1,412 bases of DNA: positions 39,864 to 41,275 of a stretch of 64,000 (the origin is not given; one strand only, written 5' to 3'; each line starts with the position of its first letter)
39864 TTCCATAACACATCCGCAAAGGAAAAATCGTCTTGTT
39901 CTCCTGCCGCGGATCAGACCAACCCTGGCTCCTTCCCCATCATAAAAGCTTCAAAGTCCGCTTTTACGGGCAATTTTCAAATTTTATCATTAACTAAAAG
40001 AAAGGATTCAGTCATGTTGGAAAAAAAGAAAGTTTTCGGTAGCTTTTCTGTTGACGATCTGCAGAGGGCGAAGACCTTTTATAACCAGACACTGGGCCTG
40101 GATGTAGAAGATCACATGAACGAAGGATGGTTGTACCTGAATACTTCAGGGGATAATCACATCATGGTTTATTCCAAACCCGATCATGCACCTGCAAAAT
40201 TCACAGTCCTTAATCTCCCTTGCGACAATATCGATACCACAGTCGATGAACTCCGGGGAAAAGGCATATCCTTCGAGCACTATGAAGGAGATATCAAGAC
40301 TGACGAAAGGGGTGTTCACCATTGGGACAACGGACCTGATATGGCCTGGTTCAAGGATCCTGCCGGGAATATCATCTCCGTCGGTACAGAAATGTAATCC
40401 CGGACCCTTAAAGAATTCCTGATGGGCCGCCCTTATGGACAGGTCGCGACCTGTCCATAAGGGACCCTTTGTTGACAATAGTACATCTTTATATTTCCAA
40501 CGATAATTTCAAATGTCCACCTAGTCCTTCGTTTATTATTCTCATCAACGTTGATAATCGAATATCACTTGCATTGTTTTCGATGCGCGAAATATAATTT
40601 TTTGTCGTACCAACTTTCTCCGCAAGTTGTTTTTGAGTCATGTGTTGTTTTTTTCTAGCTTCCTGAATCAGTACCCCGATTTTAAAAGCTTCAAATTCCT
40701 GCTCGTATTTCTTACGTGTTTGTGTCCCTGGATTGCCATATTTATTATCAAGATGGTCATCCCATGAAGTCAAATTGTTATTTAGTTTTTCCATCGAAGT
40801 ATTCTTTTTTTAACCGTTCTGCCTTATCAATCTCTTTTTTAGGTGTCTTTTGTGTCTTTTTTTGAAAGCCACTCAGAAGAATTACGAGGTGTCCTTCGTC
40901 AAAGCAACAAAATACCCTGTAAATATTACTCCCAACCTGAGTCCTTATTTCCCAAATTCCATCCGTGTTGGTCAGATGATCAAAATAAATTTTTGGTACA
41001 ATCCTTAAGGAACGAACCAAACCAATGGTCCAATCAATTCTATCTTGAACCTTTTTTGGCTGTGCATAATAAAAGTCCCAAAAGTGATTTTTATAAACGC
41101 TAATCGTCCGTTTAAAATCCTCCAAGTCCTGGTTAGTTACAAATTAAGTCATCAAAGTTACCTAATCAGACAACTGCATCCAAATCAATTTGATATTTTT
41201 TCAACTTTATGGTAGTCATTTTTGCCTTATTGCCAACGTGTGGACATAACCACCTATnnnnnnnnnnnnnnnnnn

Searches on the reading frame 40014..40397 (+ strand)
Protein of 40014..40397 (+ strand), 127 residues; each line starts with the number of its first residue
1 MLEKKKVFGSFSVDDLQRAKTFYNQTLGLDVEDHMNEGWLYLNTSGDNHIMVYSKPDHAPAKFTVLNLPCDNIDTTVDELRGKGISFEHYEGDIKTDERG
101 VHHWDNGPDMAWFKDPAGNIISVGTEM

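Call 20: search_protein_families(library=pfam, proteins=[window:40014-40397:+], max_evalue=0.0001)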
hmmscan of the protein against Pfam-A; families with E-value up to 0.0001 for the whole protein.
window:40014-40397:+ (127 aa): 1 family
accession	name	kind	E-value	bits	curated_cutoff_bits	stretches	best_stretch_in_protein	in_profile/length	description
PF00903.31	Glyoxalase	-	2.4e-11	44.5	20.6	1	12-121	8-119/121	Glyoxalase/Bleomycin resistance protein/Dioxygenase superfamily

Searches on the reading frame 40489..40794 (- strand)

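Call 20: search_protein_families(library=pfam, proteins=[window:40489-40794:-], max_evalue=0.0001)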
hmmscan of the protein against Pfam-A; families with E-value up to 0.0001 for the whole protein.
window:40489-40794:- (101 aa): 4 families
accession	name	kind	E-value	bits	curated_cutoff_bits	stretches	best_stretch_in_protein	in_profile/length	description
PF01381.28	HTH_3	-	9.1e-14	51.7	23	1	43-87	1-45/55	Helix-turn-helix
PF12844.13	HTH_19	-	5.8e-08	33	30.2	1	42-86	3-47/64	Helix-turn-helix domain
PF13560.12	HTH_31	-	6.3e-06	26.8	27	1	40-83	3-47/64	Helix-turn-helix domain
PF13443.12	HTH_26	-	7.4e-06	26.6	22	1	44-86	3-46/63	Cro/C1-type HTH DNA-binding domain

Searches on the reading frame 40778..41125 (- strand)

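Call 20: search_protein_families(library=pfam, proteins=[window:40778-41125:-], max_evalue=0.0001)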
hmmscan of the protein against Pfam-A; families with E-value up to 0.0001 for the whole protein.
window:40778-41125:- (115 aa): 1 family
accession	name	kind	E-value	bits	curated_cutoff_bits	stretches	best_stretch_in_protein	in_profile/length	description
PF05973.20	Gp49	-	3.8e-24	85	23.9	1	21-107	5-90/90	Phage derived protein Gp49-like (DUF891)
